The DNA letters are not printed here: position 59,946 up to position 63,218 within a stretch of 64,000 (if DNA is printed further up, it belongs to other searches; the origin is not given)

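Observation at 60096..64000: Translationally coupled tandem ATP-grasp (PPDK_N) paralogs with no swivel-His or PEP-binding domain and a shared, unrecognised C-terminal module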

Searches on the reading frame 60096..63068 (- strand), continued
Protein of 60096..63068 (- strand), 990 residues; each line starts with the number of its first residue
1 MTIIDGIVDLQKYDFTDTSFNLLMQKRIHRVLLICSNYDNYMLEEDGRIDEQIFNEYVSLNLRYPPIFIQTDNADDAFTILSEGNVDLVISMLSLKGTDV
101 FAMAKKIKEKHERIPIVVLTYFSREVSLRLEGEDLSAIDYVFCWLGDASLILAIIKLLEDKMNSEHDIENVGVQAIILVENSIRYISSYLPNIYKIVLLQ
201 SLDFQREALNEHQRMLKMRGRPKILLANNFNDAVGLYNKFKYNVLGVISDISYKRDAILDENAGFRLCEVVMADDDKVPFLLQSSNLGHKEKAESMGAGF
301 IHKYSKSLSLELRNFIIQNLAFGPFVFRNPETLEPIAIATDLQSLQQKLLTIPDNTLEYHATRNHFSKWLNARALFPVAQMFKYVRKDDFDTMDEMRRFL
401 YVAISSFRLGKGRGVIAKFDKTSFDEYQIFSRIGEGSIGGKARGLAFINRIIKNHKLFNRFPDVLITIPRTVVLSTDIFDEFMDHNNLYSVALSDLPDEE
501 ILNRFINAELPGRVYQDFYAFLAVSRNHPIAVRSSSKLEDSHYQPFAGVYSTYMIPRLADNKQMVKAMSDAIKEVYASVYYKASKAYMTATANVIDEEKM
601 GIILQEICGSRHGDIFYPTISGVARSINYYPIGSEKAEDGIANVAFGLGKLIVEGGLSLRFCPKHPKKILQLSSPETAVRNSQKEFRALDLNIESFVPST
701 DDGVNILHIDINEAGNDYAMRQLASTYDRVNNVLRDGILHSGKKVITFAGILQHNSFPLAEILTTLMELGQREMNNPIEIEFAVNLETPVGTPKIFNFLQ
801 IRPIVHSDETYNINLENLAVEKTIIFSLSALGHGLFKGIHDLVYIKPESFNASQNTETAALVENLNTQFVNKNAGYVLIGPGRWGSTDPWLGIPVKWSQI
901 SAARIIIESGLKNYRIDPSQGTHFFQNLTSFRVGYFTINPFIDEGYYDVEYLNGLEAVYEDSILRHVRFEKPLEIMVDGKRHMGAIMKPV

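Call 7: find_homologous_proteins(query=window:60096-63068:-)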
Query window:60096-63068:- (990 aa): 8000 proteins with E <= 0.001 among 8000 candidates; the best 120 are listed.
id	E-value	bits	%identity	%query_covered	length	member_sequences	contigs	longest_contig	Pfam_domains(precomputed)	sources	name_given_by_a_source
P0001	0.0e+0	2236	100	100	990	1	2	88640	PF01326.25,PF00072.31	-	-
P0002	0.0e+0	2155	96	100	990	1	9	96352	PF01326.25,PF00072.31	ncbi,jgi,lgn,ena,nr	ncbi:MAG TPA: PEP/pyruvate-binding domain-containing protein [Bacteroidales bacterium]|nr:PEP/pyruva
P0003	0.0e+0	2043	90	100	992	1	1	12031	PF01326.25,PF00072.31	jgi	jgi:CheY-like chemotaxis protein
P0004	0.0e+0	2041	90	100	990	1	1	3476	PF01326.25,PF00072.31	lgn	-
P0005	0.0e+0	2034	90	100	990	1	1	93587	PF01326.25,PF00072.31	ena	-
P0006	0.0e+0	2032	90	100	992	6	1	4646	PF01326.25,PF00072.31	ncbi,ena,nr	ncbi:MAG TPA: PEP/pyruvate-binding domain-containing protein [Bacteroidales bacterium]|nr:PEP/pyruva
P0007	0.0e+0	2031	90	100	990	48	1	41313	PF01326.25,PF00072.31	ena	-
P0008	0.0e+0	2031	89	100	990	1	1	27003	PF01326.25,PF00072.31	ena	-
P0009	0.0e+0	2029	89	100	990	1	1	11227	PF01326.25,PF00072.31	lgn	-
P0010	0.0e+0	2028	89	100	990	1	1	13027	PF01326.25,PF00072.31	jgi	-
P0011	0.0e+0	2019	89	100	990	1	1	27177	PF01326.25,PF00072.31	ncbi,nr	ncbi:MAG: phosphoenolpyruvate synthase [Bacteroidia bacterium]|nr:phosphoenolpyruvate synthase [Bact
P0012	0.0e+0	2017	89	100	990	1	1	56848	PF01326.25,PF00072.31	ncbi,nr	ncbi:MAG: phosphoenolpyruvate synthase [Bacteroidales bacterium]|nr:phosphoenolpyruvate synthase [Ba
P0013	0.0e+0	2014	89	100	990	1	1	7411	PF01326.25,PF00072.31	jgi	jgi:CheY-like chemotaxis protein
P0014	0.0e+0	2013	88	100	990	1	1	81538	PF01326.25,PF00072.31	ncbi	-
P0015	0.0e+0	2011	88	100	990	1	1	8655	PF01326.25,PF00072.31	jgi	jgi:CheY-like chemotaxis protein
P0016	0.0e+0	2001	88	100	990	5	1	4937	PF01326.25,PF00072.31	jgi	jgi:CheY-like chemotaxis protein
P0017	0.0e+0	1998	88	100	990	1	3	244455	PF01326.25,PF00072.31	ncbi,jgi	jgi:CheY-like chemotaxis protein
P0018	0.0e+0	1998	87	100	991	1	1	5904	PF01326.25,PF00072.31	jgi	-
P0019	0.0e+0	1997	87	100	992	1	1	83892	PF01326.25,PF00072.31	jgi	jgi:CheY-like chemotaxis protein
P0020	0.0e+0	1996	88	100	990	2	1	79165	PF01326.25,PF00072.31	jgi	jgi:DNA-binding response OmpR family regulator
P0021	0.0e+0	1996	88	100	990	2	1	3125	PF01326.25,PF00072.31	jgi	jgi:CheY-like chemotaxis protein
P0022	0.0e+0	1996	87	100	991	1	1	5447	PF01326.25,PF00072.31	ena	-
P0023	0.0e+0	1995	87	100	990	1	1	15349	PF01326.25,PF00072.31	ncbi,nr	ncbi:MAG: phosphoenolpyruvate synthase [Bacteroidales bacterium]|nr:phosphoenolpyruvate synthase [Ba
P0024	0.0e+0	1994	87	100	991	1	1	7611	PF01326.25,PF00072.31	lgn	-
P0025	0.0e+0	1994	87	100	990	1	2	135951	PF01326.25,PF00072.31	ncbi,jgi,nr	ncbi:MAG: phosphoenolpyruvate synthase [Bacteroidales bacterium]|jgi:CheY-like chemotaxis protein|nr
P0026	0.0e+0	1994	87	100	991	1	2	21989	PF01326.25,PF00072.31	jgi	-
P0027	0.0e+0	1991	88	100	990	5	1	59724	PF01326.25,PF00072.31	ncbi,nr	ncbi:MAG: response regulator [Bacteroidia bacterium]|nr:response regulator [Bacteroidia bacterium]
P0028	0.0e+0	1991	87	100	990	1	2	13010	PF01326.25,PF00072.31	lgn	-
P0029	0.0e+0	1989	87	100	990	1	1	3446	PF01326.25,PF00072.31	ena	-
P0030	0.0e+0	1987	87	100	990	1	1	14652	PF01326.25,PF00072.31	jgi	jgi:CheY-like chemotaxis protein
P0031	0.0e+0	1986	86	100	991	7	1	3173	PF01326.25,PF00072.31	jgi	jgi:CheY-like chemotaxis protein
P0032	0.0e+0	1986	86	100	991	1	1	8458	PF01326.25,PF00072.31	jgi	jgi:CheY-like chemotaxis protein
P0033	0.0e+0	1986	87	100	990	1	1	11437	PF01326.25,PF00072.31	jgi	jgi:CheY-like chemotaxis protein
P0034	0.0e+0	1984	87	100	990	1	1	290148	PF01326.25,PF00072.31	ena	-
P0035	0.0e+0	1984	87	100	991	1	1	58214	PF01326.25,PF00072.31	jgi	jgi:CheY-like chemotaxis protein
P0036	0.0e+0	1980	87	100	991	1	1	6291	PF01326.25,PF00072.31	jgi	jgi:CheY-like chemotaxis protein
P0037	0.0e+0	1979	87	100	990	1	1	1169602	PF01326.25,PF00072.31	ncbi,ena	-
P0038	0.0e+0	1976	87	100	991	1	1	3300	PF01326.25,PF00072.31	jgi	jgi:CheY-like chemotaxis protein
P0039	0.0e+0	1975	86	100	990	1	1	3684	PF01326.25,PF00072.31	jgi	jgi:CheY-like chemotaxis protein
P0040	0.0e+0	1975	86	100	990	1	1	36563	PF01326.25,PF00072.31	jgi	jgi:CheY-like chemotaxis protein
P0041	0.0e+0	1973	86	100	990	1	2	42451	PF01326.25,PF00072.31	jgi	jgi:CheY-like chemotaxis protein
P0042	0.0e+0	1971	86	100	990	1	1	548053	PF01326.25,PF00072.31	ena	-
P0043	0.0e+0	1971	86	100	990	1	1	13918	PF01326.25,PF00072.31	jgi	jgi:CheY-like chemotaxis protein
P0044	0.0e+0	1970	87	100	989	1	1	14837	PF01326.25,PF00072.31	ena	-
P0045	0.0e+0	1969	86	100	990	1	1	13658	PF01326.25,PF00072.31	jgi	jgi:CheY-like chemotaxis protein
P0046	0.0e+0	1968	86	100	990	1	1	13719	PF01326.25,PF00072.31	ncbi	-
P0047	0.0e+0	1967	86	100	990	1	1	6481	PF01326.25,PF00072.31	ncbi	-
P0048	0.0e+0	1966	86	100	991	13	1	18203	PF01326.25,PF00072.31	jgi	jgi:CheY-like chemotaxis protein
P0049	0.0e+0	1965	86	100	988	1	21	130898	PF01326.25,PF00072.31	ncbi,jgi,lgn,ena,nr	ncbi:MAG: phosphoenolpyruvate synthase [Bacteroidales bacterium]|jgi:CheY-like chemotaxis protein|nr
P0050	0.0e+0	1965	86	100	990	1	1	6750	PF01326.25,PF00072.31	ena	-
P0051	0.0e+0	1965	86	100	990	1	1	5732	PF01326.25,PF00072.31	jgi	jgi:CheY-like chemotaxis protein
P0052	0.0e+0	1965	86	100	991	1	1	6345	PF01326.25,PF00072.31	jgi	jgi:CheY-like chemotaxis protein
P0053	0.0e+0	1965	86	100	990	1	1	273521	PF01326.25,PF00072.31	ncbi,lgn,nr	ncbi:MAG: phosphoenolpyruvate synthase [Bacteroidales bacterium]|nr:phosphoenolpyruvate synthase [Ba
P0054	0.0e+0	1964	86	100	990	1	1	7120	PF01326.25,PF00072.31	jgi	jgi:CheY-like chemotaxis protein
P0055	0.0e+0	1964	86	100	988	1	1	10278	PF01326.25,PF00072.31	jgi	-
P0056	0.0e+0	1964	86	100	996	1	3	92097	PF01326.25,PF00072.31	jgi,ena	jgi:CheY-like chemotaxis protein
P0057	0.0e+0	1964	86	100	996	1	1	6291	PF01326.25,PF00072.31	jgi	-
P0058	0.0e+0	1963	86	100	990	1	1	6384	PF01326.25,PF00072.31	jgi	jgi:CheY-like chemotaxis protein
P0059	0.0e+0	1962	86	100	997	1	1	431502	PF01326.25,PF00072.31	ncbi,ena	-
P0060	0.0e+0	1962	86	100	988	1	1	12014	PF01326.25,PF00072.31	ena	-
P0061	0.0e+0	1962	86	100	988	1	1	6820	PF01326.25,PF00072.31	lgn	-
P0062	0.0e+0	1962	87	100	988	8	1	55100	PF01326.25,PF00072.31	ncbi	-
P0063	0.0e+0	1957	86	100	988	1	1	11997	PF01326.25,PF00072.31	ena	-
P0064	0.0e+0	1956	86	100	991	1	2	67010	PF01326.25,PF00072.31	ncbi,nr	ncbi:MAG: phosphoenolpyruvate synthase [Bacteroidetes bacterium RBG_13_43_22]|nr:MAG: phosphoenolpyr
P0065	0.0e+0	1954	85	100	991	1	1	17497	PF01326.25,PF00072.31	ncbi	-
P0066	0.0e+0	1953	85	100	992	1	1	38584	PF01326.25,PF00072.31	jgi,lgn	jgi:CheY-like chemotaxis protein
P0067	0.0e+0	1952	85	100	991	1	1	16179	PF01326.25,PF00072.31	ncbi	-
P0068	0.0e+0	1952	85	100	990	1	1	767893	PF01326.25,PF00072.31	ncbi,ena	-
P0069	0.0e+0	1952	85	100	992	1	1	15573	PF01326.25,PF00072.31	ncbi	-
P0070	0.0e+0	1949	85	100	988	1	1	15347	PF01326.25,PF00072.31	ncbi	-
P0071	0.0e+0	1948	85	100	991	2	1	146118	PF01326.25,PF00072.31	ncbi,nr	ncbi:MAG: phosphoenolpyruvate synthase [Bacteroidia bacterium]|nr:phosphoenolpyruvate synthase [Bact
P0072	0.0e+0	1948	85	100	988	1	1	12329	PF01326.25,PF00072.31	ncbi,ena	-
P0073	0.0e+0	1947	85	100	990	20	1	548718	PF01326.25,PF00072.31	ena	-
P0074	0.0e+0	1947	85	100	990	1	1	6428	PF01326.25,PF00072.31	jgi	jgi:CheY-like chemotaxis protein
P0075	0.0e+0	1947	84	100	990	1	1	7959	PF01326.25,PF00072.31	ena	-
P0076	0.0e+0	1946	85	100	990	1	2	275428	PF01326.25,PF00072.31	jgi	jgi:CheY-like chemotaxis protein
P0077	0.0e+0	1946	85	100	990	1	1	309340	PF01326.25,PF00072.31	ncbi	ncbi:MAG: PEP/pyruvate-binding domain-containing protein [Bacteroidota bacterium]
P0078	0.0e+0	1946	85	100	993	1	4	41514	PF01326.25,PF00072.31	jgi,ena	-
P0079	0.0e+0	1946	85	100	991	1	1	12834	PF01326.25,PF00072.31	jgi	jgi:CheY-like chemotaxis protein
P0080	0.0e+0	1945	85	100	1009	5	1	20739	PF01326.25,PF00072.31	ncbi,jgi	ncbi:MAG: PEP/pyruvate-binding domain-containing protein [Bacteroidales bacterium]|jgi:CheY-like che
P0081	0.0e+0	1945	85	100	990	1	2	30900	PF01326.25,PF00072.31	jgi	jgi:CheY-like chemotaxis protein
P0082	0.0e+0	1945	84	100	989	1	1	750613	PF01326.25,PF00072.31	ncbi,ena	-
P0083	0.0e+0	1945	86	100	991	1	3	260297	PF01326.25,PF00072.31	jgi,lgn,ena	-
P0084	0.0e+0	1944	85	100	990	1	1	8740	PF01326.25,PF00072.31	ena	-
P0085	0.0e+0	1943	85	100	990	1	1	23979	PF01326.25,PF00072.31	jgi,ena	-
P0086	0.0e+0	1943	85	100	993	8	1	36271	PF01326.25,PF00072.31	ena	-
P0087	0.0e+0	1940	85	100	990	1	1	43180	PF01326.25,PF00072.31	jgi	jgi:CheY-like chemotaxis protein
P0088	0.0e+0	1940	85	100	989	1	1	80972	PF01326.25,PF00072.31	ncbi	-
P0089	0.0e+0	1938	85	100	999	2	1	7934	PF01326.25,PF00072.31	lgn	-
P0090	0.0e+0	1938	85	100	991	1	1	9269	PF01326.25,PF00072.31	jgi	-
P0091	0.0e+0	1936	84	100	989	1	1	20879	PF01326.25,PF00072.31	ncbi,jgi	-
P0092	0.0e+0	1936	84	100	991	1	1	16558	PF01326.25,PF00072.31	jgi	jgi:CheY-like chemotaxis protein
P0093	0.0e+0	1935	84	100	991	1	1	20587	PF01326.25,PF00072.31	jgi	jgi:CheY-like chemotaxis protein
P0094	0.0e+0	1935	84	100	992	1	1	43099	PF01326.25,PF00072.31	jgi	-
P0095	0.0e+0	1933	84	100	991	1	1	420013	PF01326.25,PF00072.31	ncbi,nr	ncbi:MAG: phosphoenolpyruvate synthase [Bacteroidales bacterium]|nr:phosphoenolpyruvate synthase [Ba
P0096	0.0e+0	1932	84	100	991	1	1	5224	PF01326.25,PF00072.31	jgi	jgi:CheY-like chemotaxis protein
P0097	0.0e+0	1932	84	100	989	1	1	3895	PF01326.25,PF00072.31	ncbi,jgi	-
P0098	0.0e+0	1931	84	100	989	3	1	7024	PF01326.25,PF00072.31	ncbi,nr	ncbi:MAG: phosphoenolpyruvate synthase [Bacteroidales bacterium]|nr:phosphoenolpyruvate synthase [Ba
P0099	0.0e+0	1931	84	100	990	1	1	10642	PF01326.25,PF00072.31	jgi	-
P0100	0.0e+0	1931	85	100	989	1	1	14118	PF01326.25,PF00072.31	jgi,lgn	jgi:CheY-like chemotaxis protein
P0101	0.0e+0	1930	85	100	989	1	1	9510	PF01326.25,PF00072.31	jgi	jgi:CheY-like chemotaxis protein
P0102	0.0e+0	1930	84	100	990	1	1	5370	PF01326.25,PF00072.31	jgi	jgi:CheY-like chemotaxis protein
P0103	0.0e+0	1930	84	100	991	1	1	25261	PF01326.25,PF00072.31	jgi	-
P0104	0.0e+0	1928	84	100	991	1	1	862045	PF01326.25,PF00072.31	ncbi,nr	ncbi:MAG: phosphoenolpyruvate synthase [Bacteroidales bacterium]|nr:phosphoenolpyruvate synthase [Ba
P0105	0.0e+0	1928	84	100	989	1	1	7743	PF01326.25,PF00072.31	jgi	jgi:CheY-like chemotaxis protein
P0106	0.0e+0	1928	84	100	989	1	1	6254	PF01326.25,PF00072.31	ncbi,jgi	-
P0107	0.0e+0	1928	84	100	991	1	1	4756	PF01326.25,PF00072.31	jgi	jgi:CheY-like chemotaxis protein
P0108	0.0e+0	1927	85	100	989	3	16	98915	PF01326.25,PF00072.31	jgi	jgi:CheY-like chemotaxis protein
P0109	0.0e+0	1927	84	100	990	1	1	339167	PF01326.25,PF00072.31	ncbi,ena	-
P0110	0.0e+0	1926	84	100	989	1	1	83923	PF01326.25,PF00072.31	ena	-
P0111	0.0e+0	1926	84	100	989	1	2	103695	PF01326.25,PF00072.31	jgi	jgi:CheY-like chemotaxis protein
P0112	0.0e+0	1926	84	100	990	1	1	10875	PF01326.25,PF00072.31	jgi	jgi:CheY-like chemotaxis protein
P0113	0.0e+0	1925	85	100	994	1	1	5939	PF01326.25,PF00072.31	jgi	-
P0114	0.0e+0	1925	84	100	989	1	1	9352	PF01326.25,PF00072.31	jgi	jgi:CheY-like chemotaxis protein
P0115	0.0e+0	1925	85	100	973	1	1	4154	PF01326.25,PF00072.31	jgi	jgi:CheY-like chemotaxis protein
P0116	0.0e+0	1925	84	100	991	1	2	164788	PF01326.25,PF00072.31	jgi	jgi:CheY-like chemotaxis protein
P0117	0.0e+0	1925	84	100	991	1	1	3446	PF01326.25,PF00072.31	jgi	jgi:CheY-like chemotaxis protein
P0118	0.0e+0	1925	85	100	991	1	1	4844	PF01326.25,PF00072.31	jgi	jgi:CheY-like chemotaxis protein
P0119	0.0e+0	1925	85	100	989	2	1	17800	PF01326.25,PF00072.31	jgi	jgi:CheY-like chemotaxis protein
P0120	0.0e+0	1924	84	100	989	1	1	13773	PF01326.25,PF00072.31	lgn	-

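Call 9: search_protein_families(library=pfam, proteins=[L001:4742-8200:+], max_evalue=1)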
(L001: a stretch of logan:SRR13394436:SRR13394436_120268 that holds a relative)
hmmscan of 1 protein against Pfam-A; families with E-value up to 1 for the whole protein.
L001:4742-8200:+ (1153 aa): 3 families
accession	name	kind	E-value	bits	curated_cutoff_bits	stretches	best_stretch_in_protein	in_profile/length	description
PF01326.24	PPDK_N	-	3.4e-36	125.6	27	1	597-963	3-310/328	Pyruvate phosphate dikinase, AMP/ATP-binding domain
PF19027.5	DUF5752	-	9e-06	25.6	23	1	499-575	20-110/208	Family of unknown function (DUF5752)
PF00072.30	Response_reg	-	0.00089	19.8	30.2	1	375-451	16-83/111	Response regulator receiver domain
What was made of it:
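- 62124..62555 (-): REC2 (residues about 172-315): divergent receiver with E180, D250 (codon 62319-62321), S284 and K303, and an insertion of roughly 35-40 residues after helix 1. Response_reg hit at the equivalent region of A (E 8.9e-4, below the Pfam cut-off, call 9).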

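Call 12: search_protein_families(library=pfam, proteins=[L001:4742-5350:+], max_evalue=10)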
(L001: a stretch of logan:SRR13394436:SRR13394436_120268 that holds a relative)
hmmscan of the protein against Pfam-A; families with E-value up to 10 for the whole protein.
L001:4742-5350:+ (203 aa): 1 family
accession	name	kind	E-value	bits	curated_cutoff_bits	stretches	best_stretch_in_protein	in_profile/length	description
PF06200.19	tify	-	0.13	12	27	1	178-195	17-34/34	tify domain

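Call 21: search_solved_structures(query=window:60099-63068:-, max_evalue=0.01, show_alignments=2)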
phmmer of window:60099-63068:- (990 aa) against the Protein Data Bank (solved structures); distinct sequences matched with E-value up to 0.01: 6.
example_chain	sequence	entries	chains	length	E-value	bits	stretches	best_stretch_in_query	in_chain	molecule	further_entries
6rh1_C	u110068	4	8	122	0.00035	22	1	50-124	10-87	Response regulator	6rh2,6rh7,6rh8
6azr_B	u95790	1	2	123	0.00065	21.1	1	50-124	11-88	Chemotaxis regulator-transmits chemoreceptor signals to flagelllar motor components CheY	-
3dge_C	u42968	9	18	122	0.00066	21.1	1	50-124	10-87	Response regulator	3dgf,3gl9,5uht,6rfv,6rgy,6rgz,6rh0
9lbr_A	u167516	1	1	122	0.0016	19.8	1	50-124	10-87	Response regulator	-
1dc7_A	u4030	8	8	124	0.0034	18.7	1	72-140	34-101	NITROGEN REGULATION PROTEIN | NITROGEN REGULATION PROTEIN NR(I) | NTRC RECEIVER DOMAIN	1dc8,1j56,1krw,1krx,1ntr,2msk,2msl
3b2n_A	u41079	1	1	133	0.0034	18.7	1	43-125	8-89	Uncharacterized protein Q99UF4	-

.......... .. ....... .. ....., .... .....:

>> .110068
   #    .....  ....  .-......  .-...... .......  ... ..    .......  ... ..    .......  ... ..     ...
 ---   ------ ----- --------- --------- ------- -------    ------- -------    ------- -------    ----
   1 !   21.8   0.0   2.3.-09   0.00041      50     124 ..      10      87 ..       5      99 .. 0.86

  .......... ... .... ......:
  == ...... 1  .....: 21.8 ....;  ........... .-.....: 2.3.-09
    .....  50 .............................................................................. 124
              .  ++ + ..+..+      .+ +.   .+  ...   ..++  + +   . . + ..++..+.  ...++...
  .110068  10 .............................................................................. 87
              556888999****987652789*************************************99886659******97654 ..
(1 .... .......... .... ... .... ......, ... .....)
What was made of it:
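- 62589..62984 (-): REC1 (residues about 29-160): pseudo-receiver with Met92 at the phospho-acceptor position and no acidic pair. The alignment to RR468/CheY puts M92 on the acceptor Asp (call 21).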
